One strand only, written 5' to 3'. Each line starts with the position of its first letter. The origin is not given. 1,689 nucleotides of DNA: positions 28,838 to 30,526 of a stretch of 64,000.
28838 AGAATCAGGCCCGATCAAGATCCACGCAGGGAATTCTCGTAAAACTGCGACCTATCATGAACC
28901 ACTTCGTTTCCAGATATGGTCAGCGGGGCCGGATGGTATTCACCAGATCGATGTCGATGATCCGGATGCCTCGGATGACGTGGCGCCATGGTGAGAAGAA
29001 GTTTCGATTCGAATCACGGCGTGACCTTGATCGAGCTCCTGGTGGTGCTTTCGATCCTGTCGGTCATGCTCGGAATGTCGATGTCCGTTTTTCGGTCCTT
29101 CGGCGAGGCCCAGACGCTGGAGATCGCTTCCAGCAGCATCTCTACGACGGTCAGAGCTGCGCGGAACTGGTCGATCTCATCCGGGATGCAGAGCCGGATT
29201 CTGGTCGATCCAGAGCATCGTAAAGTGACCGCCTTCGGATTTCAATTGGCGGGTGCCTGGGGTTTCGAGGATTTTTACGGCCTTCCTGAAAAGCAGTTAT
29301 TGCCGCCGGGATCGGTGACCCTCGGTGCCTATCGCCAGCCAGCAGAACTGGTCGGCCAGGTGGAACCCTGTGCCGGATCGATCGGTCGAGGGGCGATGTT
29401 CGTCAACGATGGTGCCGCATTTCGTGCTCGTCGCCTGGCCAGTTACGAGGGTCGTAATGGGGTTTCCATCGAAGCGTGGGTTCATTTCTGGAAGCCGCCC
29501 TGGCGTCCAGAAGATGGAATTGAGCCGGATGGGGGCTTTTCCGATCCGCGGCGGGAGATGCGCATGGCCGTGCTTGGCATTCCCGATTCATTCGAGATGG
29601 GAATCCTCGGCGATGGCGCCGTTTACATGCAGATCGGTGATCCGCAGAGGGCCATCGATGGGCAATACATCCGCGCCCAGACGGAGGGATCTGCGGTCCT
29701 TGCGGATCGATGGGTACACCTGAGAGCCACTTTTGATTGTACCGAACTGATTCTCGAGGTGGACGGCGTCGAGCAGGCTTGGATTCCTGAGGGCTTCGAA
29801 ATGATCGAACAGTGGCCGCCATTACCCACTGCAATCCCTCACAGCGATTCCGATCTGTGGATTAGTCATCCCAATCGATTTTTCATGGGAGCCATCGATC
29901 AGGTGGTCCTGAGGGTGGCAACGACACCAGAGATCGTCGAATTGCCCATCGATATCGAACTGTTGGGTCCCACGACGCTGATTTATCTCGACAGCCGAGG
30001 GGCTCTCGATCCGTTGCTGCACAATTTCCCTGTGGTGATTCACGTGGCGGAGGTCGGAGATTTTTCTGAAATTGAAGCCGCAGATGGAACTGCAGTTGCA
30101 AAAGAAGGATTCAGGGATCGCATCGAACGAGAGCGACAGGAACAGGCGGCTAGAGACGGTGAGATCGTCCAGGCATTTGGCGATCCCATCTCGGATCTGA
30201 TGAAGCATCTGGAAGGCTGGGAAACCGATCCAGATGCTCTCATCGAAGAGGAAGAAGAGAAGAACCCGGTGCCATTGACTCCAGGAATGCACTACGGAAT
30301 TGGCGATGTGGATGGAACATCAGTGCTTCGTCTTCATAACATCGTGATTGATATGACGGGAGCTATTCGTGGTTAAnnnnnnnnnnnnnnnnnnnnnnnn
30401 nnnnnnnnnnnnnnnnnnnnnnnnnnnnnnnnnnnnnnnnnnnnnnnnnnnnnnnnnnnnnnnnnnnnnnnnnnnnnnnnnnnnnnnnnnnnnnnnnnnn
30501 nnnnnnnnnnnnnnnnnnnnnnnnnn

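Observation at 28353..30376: Enlarged major (GspG-like, 213 aa) and second (462 aa) pseudopilins; gene order G-H-K-J-I rather than G-H-I-J-K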

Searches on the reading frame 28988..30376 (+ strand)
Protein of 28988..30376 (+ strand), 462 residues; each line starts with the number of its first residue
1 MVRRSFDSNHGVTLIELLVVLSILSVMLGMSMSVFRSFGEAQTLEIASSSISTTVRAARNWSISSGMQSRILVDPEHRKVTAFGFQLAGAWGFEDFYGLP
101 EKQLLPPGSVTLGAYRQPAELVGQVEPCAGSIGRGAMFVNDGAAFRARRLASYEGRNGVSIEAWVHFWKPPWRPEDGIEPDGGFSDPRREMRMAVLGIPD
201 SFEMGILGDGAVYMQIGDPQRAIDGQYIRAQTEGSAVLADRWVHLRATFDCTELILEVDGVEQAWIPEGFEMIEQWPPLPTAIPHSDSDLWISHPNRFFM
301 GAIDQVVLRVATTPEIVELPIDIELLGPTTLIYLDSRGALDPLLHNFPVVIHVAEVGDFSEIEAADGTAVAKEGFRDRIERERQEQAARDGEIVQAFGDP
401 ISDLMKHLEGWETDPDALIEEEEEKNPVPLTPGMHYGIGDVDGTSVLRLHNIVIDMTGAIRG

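Call 6: search_protein_families(library=pfam, proteins=[window:28988-30376:+], max_evalue=0.1)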
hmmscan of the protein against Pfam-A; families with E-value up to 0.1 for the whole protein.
window:28988-30376:+ (462 aa): 2 families
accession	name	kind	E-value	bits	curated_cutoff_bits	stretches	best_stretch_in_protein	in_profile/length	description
PF07963.17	N_methyl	-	9.2e-07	28.6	21.2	1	9-31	4-26/27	Prokaryotic N-terminal methylation motif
PF13385.13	Laminin_G_3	-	2.7e-05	24.8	27.6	1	158-308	18-140/151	Concanavalin A-like lectin/glucanases superfamily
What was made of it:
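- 28988..30376 (+): H: modular H-type minor pilin, 462 aa. Order of elements: alpha1 plus first strands (about 14-91), ConA/LamG-like sandwich (about 95-356), low-confidence acidic linker (357-430), conserved terminal hairpin (433-454, ..............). N_methyl 9e-7 and Laminin_G_3 2.7e-5 over 158-308 (call 6).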

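Call 7: search_protein_families(library=ncbifam, proteins=[window:28988-30376:+], max_evalue=0.1)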
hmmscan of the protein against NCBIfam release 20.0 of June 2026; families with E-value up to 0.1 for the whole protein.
window:28988-30376:+ (462 aa): 8 families
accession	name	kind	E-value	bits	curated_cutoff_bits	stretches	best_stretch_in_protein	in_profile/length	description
TIGR01708.2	typeII_sec_gspH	equivalog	1.2e-06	28.7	80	1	10-80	2-72/169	type II secretion system minor pseudopilin GspH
TIGR02532.1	IV_pilin_GFxxxE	domain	1.6e-05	24.5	16.3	1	10-30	2-22/24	prepilin-type N-terminal cleavage/methylation domain-containing protein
NF047827.1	T3SSXpsH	equivalog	5.1e-05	23.1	160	1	11-81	2-72/145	type II secretion system protein XpsH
TIGR02596.1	TIGR02596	subfamily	0.0001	22.4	70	1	13-61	2-50/196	Verru_Chthon cassette protein D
NF007800.0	PRK10506.1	equivalog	0.00051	19.9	158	1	5-53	4-52/163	prepilin peptidase-dependent protein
NF040982.1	ComGD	equivalog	0.00057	20.3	70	1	11-81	3-73/139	competence type IV pilus minor pilin ComGD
NF041013.1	T4P_ComGE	equivalog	0.013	15.6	49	1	8-36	2-30/83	competence type IV pilus minor pilin ComGE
TIGR00360.1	ComEC_N-term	subfamily_domain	0.034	14.4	36.5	1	13-88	33-103/171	ComEC/Rec2-related protein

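Call 13: find_homologous_proteins(query=window:28988-30373:+)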
Query window:28988-30373:+ (462 aa): 28 proteins with E <= 0.001 among 8000 candidates.
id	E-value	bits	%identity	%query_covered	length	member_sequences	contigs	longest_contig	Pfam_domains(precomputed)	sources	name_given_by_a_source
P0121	0.0e+0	1052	100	100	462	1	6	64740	PF07963.18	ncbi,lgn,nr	ncbi:MAG: prepilin-type N-terminal cleavage/methylation domain-containing protein [Planctomycetota b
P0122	2.4e-259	879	83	100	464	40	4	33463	-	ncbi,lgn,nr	ncbi:MAG: prepilin-type N-terminal cleavage/methylation domain-containing protein [Planctomycetota b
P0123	9.0e-229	778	72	100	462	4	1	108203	-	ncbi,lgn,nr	ncbi:MAG: prepilin-type N-terminal cleavage/methylation domain-containing protein [Planctomycetota b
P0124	4.3e-227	773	72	100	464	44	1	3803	PF13385.14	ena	-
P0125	3.7e-225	766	72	100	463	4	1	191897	PF07963.18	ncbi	-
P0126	3.3e-202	690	66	100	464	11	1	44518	-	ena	-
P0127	9.2e-201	686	65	100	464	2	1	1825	PF07963.18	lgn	-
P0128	1.2e-193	662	62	100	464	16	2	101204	-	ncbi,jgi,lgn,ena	jgi:hypothetical protein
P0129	2.2e-193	661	62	100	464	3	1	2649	-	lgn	-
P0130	1.8e-189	648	64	96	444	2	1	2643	-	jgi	jgi:hypothetical protein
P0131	1.5e-188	645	81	74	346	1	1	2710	-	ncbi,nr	ncbi:MAG TPA: prepilin-type N-terminal cleavage/methylation domain-containing protein, partial [Plan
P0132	1.2e-180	619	60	100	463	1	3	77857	PF07963.18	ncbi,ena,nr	ncbi:MAG: hypothetical protein CBC13_00860 [Planctomycetia bacterium TMED53]|nr:MAG: hypothetical pr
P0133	4.2e-174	598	57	100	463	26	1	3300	-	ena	-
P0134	5.9e-174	597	59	100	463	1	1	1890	PF07963.18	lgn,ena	-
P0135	1.3e-173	596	58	98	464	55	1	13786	PF07963.18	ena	-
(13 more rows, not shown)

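Call 27: predict_structure(alignment_id=A3)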
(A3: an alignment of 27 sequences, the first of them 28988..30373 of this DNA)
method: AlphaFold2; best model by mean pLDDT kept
length: 462 residues; sequences in the alignment: 27
mean_pLDDT: 80.3   pTM: 0.72
mean pLDDT of the five models: 80.3, 79.6, 79.1, 78.6, 78.3
residues with pLDDT >= 90: 233; 70-90: 118; 50-70: 46; < 50: 65
segments of 3 or more residues with pLDDT < 50: 1-9, 360-378, 387-401, 409-426
pLDDT, mean of each block of 10 residues (from residue 1): 42 75 85 61 85 95 93 92 95 91 91 93 94 91 93 92 95 74 80 95 95 92 81 92 96 93 91 81 92 94 96 92 87 94 88 77 37 45 53 43 50 32 43 69 75 91 78
secondary structure, 60 per line:
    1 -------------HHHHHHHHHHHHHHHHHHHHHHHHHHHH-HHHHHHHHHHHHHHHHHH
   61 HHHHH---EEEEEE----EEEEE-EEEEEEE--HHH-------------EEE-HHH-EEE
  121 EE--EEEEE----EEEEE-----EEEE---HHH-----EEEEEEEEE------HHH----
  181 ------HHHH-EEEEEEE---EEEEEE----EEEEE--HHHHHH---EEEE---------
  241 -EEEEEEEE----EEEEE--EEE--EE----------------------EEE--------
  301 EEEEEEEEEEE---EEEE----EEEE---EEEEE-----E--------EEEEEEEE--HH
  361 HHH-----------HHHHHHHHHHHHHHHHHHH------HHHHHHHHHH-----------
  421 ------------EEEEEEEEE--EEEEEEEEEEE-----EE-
elements in order: H14-41 H43-65 E69-74 E79-83 E85-91 E110-112 E118-122 E125-129 E134-138 E144-147 E159-167 H187-190 E192-198 E202-207 E212-216 H219-224 E228-231 E242-249 E254-258 E261-263 E290-292 E301-311 E315-318 E323-326 E330-334 E349-356 H359-363 H375-393 H400-409 E433-441 E444-454
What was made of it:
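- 28988..30376 (+): AF2 pLDDT 80 (call 27).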

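Call 30: fold_search(model_id=the predicted structure, library=pdb)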
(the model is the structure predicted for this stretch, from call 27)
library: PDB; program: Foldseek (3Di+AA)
matches with E <= 10: 1000; with E <= 0.001: 148
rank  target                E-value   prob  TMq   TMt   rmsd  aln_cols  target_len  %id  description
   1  5hon_A                3.3e-07  1.00  0.29  0.59   6.2       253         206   13  Structure of Domain 4 of AbnA, a GH43 extracellular arabinanase from Geobacillus stearothermophilus, in complex with a (released 2017-02-01)
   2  6hox                  5.9e-07  1.00  0.33  0.36   5.4       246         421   13  Crystal structure of the binding domain of Paraclostridial Mosquitocidal Protein 1 (released 2019-07-10)
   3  5hp6                  7.0e-07  1.00  0.32  0.19   7.8       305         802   13  Structure of AbnA, a GH43 extracellular arabinanase from Geobacillus stearothermophilus (a new conformational state) (released 2017-02-01)
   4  6f0p                  1.5e-06  1.00  0.31  0.33   4.7       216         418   12  Botulinum neurotoxin A4 Hc domain (released 2018-01-10)
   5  6uht_B                1.9e-06  1.00  0.28  0.30   8.7       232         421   10  Crystal structure of BoNT/B receptor-binding domain in complex with VHH JLI-G10 (released 2020-03-04)
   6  6g5f_B                3.9e-06  1.00  0.27  0.16   8.9       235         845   10  Crystal structure of an engineered Botulinum Neurotoxin type B mutant E1191M/S1199Y in complex with human synaptotagmi (released 2019-01-16)
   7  6uft_A                4.2e-06  1.00  0.28  0.30   6.9       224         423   10  Crystal structure of BoNT/B receptor-binding domain in complex with VHH JLK-G12 (released 2020-03-04)
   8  6ul4_A                4.9e-06  1.00  0.28  0.30   8.8       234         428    8  Crystal structure of BoNT/B receptor-binding domain in complex with VHH JLO-G11 (released 2020-03-04)
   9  6zvm_AAA              6.1e-06  1.00  0.28  0.31   6.2       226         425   11  Botulinum neurotoxin B2 binding domain in complex with GD1a (released 2020-10-14)
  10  6g5k_B                6.4e-06  1.00  0.27  0.29   8.6       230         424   12  Crystal structure of the binding domain of Botulinum Neurotoxin type B in complex with human synaptotagmin 1 (released 2019-01-16)
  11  4kbb_B                6.8e-06  1.00  0.29  0.31   8.5       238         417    9  Structure of Botulinum neurotoxin B binding domain in complex with both synaptotagmin II and GD1a (released 2013-07-03)
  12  3fuq                  8.9e-06  1.00  0.29  0.33   7.0       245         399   10  Glycosylated SV2 and Gangliosides as Dual Receptors for Botulinum Neurotoxin Serotype F (released 2009-06-16)
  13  5vid_A                8.9e-06  1.00  0.27  0.30   8.9       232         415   12  Receptor binding domain of BoNT/B in complex with mini-protein binder Bot.0671.2 (released 2017-09-20)
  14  6uc6_B                8.9e-06  1.00  0.22  0.24  11.7       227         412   12  Crystal structure of BoNT/B receptor-binding domain in complex with VHH JLI-H11 (released 2020-03-04)
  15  6zvn_AAA              8.9e-06  1.00  0.20  0.23  11.5       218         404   12  Botulinum neurotoxin B2 binding domain in complex with human synaptotagmin I (released 2020-10-14)
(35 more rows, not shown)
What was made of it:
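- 28988..30376 (+): Foldseek hits are arabinanase domain 4, botulinum Hc and PL7 lyases, E down to 3e-7 (call 30).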

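Call 32: search_solved_structures(query=A3, max_evalue=10, show_alignments=2)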
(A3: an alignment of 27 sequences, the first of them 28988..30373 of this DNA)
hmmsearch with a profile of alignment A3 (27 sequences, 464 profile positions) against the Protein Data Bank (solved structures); distinct sequences matched with E-value up to 10: 22.
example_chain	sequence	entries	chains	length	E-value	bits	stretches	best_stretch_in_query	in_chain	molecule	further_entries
9egp_A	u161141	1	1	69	1.4e-05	27.2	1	5-51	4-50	Geopilin domain 1 protein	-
7tgg_A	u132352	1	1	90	2.5e-05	26.3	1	5-51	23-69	Geopilin domain 1 protein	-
9laa_A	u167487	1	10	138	0.00036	22.5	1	5-40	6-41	Type IV pilin protein PilA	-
2m7g_A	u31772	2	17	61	0.0029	19.5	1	12-51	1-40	Geopilin domain 1 protein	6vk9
1oqw_A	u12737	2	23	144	0.0033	19.3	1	12-67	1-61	Fimbrial protein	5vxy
6gv9_A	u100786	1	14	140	0.0072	18.2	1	12-44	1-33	Prepilin peptidase-dependent protein D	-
6xxe_A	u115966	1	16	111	0.022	16.6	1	12-61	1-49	Uncharacterized protein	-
9lab_B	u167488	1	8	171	0.031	16.2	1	7-33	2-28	MSHA major pilin subunit MshA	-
8tob_GA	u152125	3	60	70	0.035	16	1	13-49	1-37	Fimbrial protein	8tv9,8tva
8tum_e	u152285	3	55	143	0.036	15.9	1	12-42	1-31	Type IV major pilin protein PilA | Pilin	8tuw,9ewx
8qqj_J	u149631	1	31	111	0.038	15.9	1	12-58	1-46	Type IV narrow pilus major component PilA5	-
8p3b_A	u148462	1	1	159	0.06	15.2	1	12-43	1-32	Fimbrial protein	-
5kua_A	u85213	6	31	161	0.061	15.2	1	12-43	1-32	pilin | Neisseria meningitidis PilE variant SB-GATDH | Neisseria meningitidis PilE, SB-DATDH variant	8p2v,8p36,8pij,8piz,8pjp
2hi2_A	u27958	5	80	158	0.063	15.1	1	12-43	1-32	Fimbrial protein | PilA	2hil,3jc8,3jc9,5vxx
1ay2_A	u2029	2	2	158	0.064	15.1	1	12-43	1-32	TYPE 4 PILIN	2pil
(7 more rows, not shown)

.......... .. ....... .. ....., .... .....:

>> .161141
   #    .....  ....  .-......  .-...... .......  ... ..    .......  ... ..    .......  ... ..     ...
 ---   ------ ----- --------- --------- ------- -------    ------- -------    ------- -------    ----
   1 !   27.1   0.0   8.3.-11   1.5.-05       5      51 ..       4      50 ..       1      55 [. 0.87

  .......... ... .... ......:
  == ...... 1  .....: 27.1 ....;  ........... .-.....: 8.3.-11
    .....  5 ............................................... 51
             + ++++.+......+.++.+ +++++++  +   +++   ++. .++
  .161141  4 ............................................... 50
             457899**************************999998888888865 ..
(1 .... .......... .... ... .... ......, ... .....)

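Call 42: find_related_loci(query=A5, collection=genome_contigs, flank=10000)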
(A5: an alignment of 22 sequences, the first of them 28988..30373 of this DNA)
Query A5 (462 aa) in genome_contigs; peptide patterns used: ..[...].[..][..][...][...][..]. (x = any residue, [..] = any of these).
35 stretches matched a pattern; 21 encode a relative of the query (tblastn E <= 1e-3); 21 distinct loci.
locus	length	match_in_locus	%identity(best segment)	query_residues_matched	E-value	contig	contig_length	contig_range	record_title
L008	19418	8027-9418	83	1-462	0e+0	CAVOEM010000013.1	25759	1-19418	MAG: Planctomycetes bacterium UBA1146 isolate CBN3_331.54 genome assembly, contig: Ga0302139_10000212, whole genome shot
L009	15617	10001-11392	83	1-462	0e+0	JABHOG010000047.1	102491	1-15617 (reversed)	MAG: Planctomycetota bacterium isolate SI037S4_bin26 k141_456265, whole genome shotgun sequence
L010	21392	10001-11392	83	1-462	0e+0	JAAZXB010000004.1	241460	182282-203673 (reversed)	MAG: Planctomycetota bacterium isolate bin110s NODE_4_length_241460_cov_16.087322, whole genome shotgun sequence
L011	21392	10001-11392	82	1-462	0e+0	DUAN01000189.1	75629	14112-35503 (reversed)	MAG TPA_asm: Planctomycetota bacterium isolate UWMA-0276 NODE_554_length_75629_cov_0.655475, whole genome shotgun sequen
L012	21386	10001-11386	72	1-462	0e+0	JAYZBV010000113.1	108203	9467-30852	MAG: Planctomycetota bacterium isolate XB_MAG1214 DB_MAG1214_0113, whole genome shotgun sequence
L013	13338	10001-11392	72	1-462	0e+0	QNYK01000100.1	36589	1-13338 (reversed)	MAG: Bacillota bacterium isolate MAG 7 Ga0232646_1000196, whole genome shotgun sequence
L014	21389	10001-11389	72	1-462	0e+0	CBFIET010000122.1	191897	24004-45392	MAG: Planctomycetota bacterium isolate Co_bin_687_orig genome assembly, contig: Co_bin_687_orig_Co_c_000002637366, whole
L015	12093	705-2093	72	1-462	0e+0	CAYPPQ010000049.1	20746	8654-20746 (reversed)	MAG TPA_asm: uncultured Planctomycetia bacterium isolate binchicken_co147_300 genome assembly, contig: NODE_8513_length_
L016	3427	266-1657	62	1-462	0e+0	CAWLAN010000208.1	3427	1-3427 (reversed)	MAG: Planctomycetes bacterium UBA1146 isolate CB6_Bottom.63 genome assembly, contig: Ga0310122_10024948, whole genome sh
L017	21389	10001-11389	60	1-462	0e+0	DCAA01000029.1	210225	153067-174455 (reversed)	MAG TPA_asm: Planctomycetes bacterium UBA1146 UBA1146_contig_2859, whole genome shotgun sequence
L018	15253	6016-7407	58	1-462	5e-179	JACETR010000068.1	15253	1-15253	MAG: Planctomycetota bacterium isolate MCMED-G47 Planctomycetes-MCMED-G47-C68, whole genome shotgun sequence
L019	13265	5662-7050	60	1-462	1e-178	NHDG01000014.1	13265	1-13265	MAG: Planctomycetia bacterium TMED53 MHASMcontig_1072193, whole genome shotgun sequence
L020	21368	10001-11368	58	8-462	4e-178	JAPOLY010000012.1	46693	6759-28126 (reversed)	MAG: bacterium isolate bin129 k141_1986229_length_46693_cov_51.4528, whole genome shotgun sequence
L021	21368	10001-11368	58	8-462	1e-177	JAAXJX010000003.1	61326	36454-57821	MAG: Planctomycetia bacterium isolate SW42618_bin_2 NODE_75_length_61326_cov_17.672618, whole genome shotgun sequence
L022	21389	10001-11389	59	1-462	2e-177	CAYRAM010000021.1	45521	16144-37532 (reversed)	MAG TPA_asm: uncultured Planctomycetia bacterium isolate binchicken_co275_63 genome assembly, contig: NODE_738_length_45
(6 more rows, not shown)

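Call 71: search_protein_families(library=ncbifam, alignment_id=A5, max_evalue=0.1)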
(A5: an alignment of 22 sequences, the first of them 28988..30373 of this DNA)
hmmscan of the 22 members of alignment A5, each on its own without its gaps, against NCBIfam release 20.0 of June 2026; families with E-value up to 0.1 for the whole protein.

A. member 1, window:28988-30373:+ (462 aa): 8 families
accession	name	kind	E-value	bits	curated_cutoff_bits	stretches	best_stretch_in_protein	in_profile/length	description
TIGR01708.2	typeII_sec_gspH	equivalog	1.2e-06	28.7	80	1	10-80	2-72/169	type II secretion system minor pseudopilin GspH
TIGR02532.1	IV_pilin_GFxxxE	domain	1.6e-05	24.5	16.3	1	10-30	2-22/24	prepilin-type N-terminal cleavage/methylation domain-containing protein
NF047827.1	T3SSXpsH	equivalog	5.1e-05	23.1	160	1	11-81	2-72/145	type II secretion system protein XpsH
TIGR02596.1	TIGR02596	subfamily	0.0001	22.4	70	1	13-61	2-50/196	Verru_Chthon cassette protein D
NF007800.0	PRK10506.1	equivalog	0.00051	19.9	158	1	5-53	4-52/163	prepilin peptidase-dependent protein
NF040982.1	ComGD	equivalog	0.00057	20.3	70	1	11-81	3-73/139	competence type IV pilus minor pilin ComGD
NF041013.1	T4P_ComGE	equivalog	0.013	15.6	49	1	8-36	2-30/83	competence type IV pilus minor pilin ComGE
TIGR00360.1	ComEC_N-term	subfamily_domain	0.034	14.4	36.5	1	13-88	33-103/171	ComEC/Rec2-related protein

B. families by the number of members that match (of 22 scanned): 21 families
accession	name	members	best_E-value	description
TIGR01708.2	typeII_sec_gspH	22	4.3e-09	type II secretion system minor pseudopilin GspH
TIGR02596.1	TIGR02596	22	6.3e-07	Verru_Chthon cassette protein D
TIGR02532.1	IV_pilin_GFxxxE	22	1.3e-06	prepilin-type N-terminal cleavage/methylation domain-containing protein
NF047827.1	T3SSXpsH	21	7.5e-08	type II secretion system protein XpsH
NF007800.0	PRK10506.1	21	3.5e-05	prepilin peptidase-dependent protein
NF040982.1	ComGD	16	2.7e-07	competence type IV pilus minor pilin ComGD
TIGR01710.1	typeII_sec_gspG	16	0.00015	type II secretion system major pseudopilin GspG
NF007862.0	PRK10574.1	13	1.2e-05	prepilin peptidase-dependent pilin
NF041775.1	typeIV_PilA_Myxo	9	0.00028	type IV pilin protein PilA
NF041013.1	T4P_ComGE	9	0.00084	competence type IV pilus minor pilin ComGE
NF040999.1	pilin_ComGC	7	0.00028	competence type IV pilus major pilin ComGC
TIGR02599.1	TIGR02599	7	0.00097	Verru_Chthon cassette protein C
NF041002.1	pilin_ComGF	5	0.0024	competence type IV pilus minor pilin ComGF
TIGR01707.1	gspI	4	0.0078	type II secretion system minor pseudopilin GspI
NF047828.1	T3SSXpsI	3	0.004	type II secretion system protein XpsI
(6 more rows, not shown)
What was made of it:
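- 28988..30376 (+): GspH is the best specific NCBIfam in 22/22 members (call 71).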
